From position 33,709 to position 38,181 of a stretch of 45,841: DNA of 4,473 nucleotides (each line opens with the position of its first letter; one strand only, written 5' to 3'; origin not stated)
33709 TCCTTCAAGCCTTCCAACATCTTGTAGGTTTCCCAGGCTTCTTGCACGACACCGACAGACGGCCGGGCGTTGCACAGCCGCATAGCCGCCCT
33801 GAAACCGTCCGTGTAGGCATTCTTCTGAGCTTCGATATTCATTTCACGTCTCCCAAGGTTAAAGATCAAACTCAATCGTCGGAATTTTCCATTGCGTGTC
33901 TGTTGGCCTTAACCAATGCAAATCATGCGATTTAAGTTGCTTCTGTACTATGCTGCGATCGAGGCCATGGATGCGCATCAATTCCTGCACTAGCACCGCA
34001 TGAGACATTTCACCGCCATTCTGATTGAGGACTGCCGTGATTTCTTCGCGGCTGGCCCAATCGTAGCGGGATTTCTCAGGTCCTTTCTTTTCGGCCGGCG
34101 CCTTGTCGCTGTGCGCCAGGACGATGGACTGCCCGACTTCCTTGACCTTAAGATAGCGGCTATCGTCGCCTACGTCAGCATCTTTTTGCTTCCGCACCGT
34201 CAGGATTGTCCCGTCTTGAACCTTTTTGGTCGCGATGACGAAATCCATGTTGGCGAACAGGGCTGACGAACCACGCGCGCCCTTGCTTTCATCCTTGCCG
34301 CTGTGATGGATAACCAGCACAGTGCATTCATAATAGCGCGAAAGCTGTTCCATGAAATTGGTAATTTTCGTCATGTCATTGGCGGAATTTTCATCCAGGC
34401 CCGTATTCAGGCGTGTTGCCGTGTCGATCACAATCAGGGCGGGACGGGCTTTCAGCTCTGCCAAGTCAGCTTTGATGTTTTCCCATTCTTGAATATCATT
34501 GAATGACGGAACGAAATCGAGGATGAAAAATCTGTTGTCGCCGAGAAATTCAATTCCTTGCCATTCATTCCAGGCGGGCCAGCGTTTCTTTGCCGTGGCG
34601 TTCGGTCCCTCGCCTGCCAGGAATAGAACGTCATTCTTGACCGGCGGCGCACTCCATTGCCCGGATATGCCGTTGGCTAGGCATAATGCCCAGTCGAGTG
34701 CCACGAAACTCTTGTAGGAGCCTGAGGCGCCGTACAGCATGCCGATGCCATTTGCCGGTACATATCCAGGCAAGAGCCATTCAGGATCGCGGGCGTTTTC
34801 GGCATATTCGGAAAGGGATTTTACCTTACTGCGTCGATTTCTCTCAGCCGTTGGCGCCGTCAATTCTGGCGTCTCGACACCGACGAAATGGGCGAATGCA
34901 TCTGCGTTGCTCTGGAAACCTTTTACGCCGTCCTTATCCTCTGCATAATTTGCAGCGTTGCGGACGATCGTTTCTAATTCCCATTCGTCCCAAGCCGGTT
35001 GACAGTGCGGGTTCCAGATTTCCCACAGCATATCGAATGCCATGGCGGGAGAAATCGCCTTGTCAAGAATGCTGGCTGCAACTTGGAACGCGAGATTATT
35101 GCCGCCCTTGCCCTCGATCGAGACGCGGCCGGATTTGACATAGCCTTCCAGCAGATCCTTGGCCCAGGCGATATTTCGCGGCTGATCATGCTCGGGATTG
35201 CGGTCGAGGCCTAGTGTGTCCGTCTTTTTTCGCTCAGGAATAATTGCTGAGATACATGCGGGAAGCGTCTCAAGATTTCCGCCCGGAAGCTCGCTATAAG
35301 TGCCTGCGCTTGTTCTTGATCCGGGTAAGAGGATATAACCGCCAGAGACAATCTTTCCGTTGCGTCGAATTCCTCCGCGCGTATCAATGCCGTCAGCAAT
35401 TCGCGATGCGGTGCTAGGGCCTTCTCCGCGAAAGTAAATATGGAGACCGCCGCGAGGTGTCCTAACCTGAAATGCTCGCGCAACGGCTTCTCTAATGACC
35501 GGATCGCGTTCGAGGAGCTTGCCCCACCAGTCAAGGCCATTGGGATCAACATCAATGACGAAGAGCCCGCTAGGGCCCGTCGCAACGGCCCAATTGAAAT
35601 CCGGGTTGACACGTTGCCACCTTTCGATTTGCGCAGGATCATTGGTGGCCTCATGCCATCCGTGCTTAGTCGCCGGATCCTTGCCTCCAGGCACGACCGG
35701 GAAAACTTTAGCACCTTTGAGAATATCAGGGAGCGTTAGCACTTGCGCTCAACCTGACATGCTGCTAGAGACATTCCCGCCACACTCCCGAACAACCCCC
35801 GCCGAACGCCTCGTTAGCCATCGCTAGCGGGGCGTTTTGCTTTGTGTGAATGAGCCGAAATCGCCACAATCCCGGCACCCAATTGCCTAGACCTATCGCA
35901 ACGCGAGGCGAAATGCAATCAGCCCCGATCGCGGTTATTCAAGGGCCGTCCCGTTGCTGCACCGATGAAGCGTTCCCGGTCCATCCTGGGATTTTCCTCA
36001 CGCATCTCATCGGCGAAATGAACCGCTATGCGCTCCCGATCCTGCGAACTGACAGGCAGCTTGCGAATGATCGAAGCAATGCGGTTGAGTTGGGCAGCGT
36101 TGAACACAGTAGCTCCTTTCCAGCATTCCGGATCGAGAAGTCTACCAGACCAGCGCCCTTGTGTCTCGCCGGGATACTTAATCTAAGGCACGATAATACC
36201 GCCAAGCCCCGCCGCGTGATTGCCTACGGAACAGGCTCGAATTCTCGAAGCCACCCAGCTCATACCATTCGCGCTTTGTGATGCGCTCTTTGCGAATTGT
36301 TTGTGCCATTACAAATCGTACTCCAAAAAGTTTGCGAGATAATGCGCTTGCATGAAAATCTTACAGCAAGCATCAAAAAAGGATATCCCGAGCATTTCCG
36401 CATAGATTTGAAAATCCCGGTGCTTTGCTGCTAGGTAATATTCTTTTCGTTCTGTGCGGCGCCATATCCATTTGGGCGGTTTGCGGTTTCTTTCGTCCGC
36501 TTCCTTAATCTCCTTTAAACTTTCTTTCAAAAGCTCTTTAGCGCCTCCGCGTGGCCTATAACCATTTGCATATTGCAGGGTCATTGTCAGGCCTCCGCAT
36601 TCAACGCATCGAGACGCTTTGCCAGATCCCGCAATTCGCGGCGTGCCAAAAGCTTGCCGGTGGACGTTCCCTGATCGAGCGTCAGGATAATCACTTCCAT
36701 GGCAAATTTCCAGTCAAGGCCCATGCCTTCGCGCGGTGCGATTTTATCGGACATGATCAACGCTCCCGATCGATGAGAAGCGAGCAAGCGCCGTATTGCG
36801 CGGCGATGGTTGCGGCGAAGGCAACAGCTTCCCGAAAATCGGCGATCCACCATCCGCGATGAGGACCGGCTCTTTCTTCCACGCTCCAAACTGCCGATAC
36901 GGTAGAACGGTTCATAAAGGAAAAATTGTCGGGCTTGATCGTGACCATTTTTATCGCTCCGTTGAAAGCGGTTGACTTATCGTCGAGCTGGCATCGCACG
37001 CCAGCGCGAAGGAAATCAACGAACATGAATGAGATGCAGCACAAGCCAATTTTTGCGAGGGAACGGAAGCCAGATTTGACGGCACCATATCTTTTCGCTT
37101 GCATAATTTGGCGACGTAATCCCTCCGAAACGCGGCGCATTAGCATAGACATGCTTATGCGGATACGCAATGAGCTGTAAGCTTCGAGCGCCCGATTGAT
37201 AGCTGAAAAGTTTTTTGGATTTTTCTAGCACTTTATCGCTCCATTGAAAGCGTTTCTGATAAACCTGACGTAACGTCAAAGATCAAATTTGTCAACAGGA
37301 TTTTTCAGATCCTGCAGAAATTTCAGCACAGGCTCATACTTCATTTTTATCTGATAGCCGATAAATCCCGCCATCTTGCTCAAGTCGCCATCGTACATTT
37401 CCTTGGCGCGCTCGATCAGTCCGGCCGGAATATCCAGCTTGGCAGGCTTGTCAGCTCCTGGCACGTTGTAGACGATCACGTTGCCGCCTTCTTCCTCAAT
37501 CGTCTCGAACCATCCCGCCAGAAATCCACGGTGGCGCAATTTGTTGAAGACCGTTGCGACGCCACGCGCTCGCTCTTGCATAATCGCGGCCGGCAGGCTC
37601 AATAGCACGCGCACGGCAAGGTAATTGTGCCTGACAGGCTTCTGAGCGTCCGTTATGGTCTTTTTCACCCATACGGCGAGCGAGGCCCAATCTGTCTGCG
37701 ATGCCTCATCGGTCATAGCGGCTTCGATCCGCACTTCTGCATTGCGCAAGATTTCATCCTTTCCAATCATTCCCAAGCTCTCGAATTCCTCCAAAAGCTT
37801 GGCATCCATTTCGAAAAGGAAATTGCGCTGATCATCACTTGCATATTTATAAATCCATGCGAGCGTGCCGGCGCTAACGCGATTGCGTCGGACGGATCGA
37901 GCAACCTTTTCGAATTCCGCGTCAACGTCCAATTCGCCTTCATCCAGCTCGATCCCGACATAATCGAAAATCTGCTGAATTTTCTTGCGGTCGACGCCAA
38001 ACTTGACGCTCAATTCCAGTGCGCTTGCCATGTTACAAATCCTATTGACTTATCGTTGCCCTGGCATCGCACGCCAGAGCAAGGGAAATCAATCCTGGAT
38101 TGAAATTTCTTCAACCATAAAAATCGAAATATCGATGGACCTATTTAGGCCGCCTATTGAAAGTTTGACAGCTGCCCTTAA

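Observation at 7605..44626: Ten phage proteins share the same C-terminal tail, [E/x]-[F/Y]-D-L-COOH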

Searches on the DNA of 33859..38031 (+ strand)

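Call 4: search_dna_similar(query=window:33859-38031:+, collection=phages, mode=distant, max_rows=30)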
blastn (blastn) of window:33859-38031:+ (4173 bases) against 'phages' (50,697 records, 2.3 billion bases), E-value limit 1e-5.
No match.
